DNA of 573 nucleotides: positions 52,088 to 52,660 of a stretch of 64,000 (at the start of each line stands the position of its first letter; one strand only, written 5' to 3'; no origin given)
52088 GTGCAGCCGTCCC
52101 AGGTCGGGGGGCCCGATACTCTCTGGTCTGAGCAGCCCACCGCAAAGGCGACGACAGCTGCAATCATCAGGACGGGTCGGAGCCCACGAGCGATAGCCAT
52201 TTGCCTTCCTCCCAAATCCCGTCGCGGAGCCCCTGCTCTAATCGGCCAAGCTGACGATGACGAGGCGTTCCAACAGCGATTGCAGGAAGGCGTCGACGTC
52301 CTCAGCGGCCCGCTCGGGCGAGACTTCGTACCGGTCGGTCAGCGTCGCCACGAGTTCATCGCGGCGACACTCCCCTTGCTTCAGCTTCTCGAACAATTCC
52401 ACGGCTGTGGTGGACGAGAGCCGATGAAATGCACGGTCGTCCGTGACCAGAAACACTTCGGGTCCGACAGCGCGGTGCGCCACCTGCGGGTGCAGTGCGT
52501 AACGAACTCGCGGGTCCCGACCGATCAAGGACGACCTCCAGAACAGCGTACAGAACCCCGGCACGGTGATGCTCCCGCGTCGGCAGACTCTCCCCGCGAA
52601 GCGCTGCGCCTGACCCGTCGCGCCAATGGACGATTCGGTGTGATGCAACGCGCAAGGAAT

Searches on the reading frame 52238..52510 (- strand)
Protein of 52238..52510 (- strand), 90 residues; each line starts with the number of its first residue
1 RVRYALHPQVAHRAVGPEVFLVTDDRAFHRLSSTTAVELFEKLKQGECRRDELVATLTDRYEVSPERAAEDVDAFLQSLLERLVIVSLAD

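Call 33: search_protein_families(library=ncbifam, proteins=[window:52238-52510:-], max_evalue=0.01)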
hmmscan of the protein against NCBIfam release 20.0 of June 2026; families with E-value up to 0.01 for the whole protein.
window:52238-52510:- (90 aa): 3 families
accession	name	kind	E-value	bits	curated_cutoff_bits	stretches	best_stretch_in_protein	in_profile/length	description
NF033530.1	lasso_PqqD_Strm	exception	5.6e-06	26.5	70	1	23-81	18-74/78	lasso peptide biosynthesis PqqD family chaperone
NF033536.1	lasso_PqqD_Bac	exception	5.2e-05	23.3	80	1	38-85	40-86/88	lasso peptide biosynthesis PqqD family chaperone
TIGR04353.1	PqqD_rel_X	equivalog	0.00028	21.8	35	1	35-82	21-70/74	HPr-rel-A system PqqD family peptide chaperone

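Call 34: search_protein_families(library=pfam, proteins=[window:52238-52510:-], max_evalue=0.01)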
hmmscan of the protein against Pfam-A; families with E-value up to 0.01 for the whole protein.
window:52238-52510:- (90 aa): 1 family
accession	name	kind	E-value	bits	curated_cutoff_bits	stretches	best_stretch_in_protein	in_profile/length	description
PF05402.18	PqqD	-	4.5e-11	43.3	23.4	1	35-82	18-64/67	Coenzyme PQQ synthesis protein D (PqqD)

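Call 83: search_solved_structures(query=A6, max_evalue=1)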
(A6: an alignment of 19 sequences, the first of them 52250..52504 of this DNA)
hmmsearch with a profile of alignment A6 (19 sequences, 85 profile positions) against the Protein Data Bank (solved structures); distinct sequences matched with E-value up to 1: 13.
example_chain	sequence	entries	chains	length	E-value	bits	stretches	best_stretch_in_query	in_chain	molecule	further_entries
5v1u_A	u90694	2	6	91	1.2e-10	44.7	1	3-84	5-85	TbiB1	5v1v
6jx3_B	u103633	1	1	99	2.3e-08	37.4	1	3-83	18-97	TfuB1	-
9x90_B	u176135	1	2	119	1.6e-06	31.5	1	11-83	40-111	Lasso peptide biosynthesis PqqD family chaperone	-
9x8z_B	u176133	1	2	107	4.8e-06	30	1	14-84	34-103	PqqD family protein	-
5sxy_A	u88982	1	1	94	7.8e-06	29.3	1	31-85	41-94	Bifunctional coenzyme PQQ synthesis protein C/D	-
5vrd_D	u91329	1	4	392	9.5e-05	25.8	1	31-85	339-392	Bifunctional coenzyme PQQ synthesis protein C/D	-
3g2b_A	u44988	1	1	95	0.00014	25.3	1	45-83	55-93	Coenzyme PQQ synthesis protein D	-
3r7w_A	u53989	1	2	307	0.23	15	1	48-78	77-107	GTP-binding protein GTR1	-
4arz_A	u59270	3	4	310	0.23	14.9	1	48-78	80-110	GTP-BINDING PROTEIN GTR1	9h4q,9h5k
6jwp_A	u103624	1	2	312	0.23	14.9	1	48-78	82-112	GTP-binding protein GTR1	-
5uoi_A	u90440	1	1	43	0.27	14.7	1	49-72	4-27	HHH_rd1_0142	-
8v3b_a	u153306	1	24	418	0.37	14.3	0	23-67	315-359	O43_129_+4 component B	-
9g6k_Ls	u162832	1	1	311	0.45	14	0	9-24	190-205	Ribosomal protein L15, putative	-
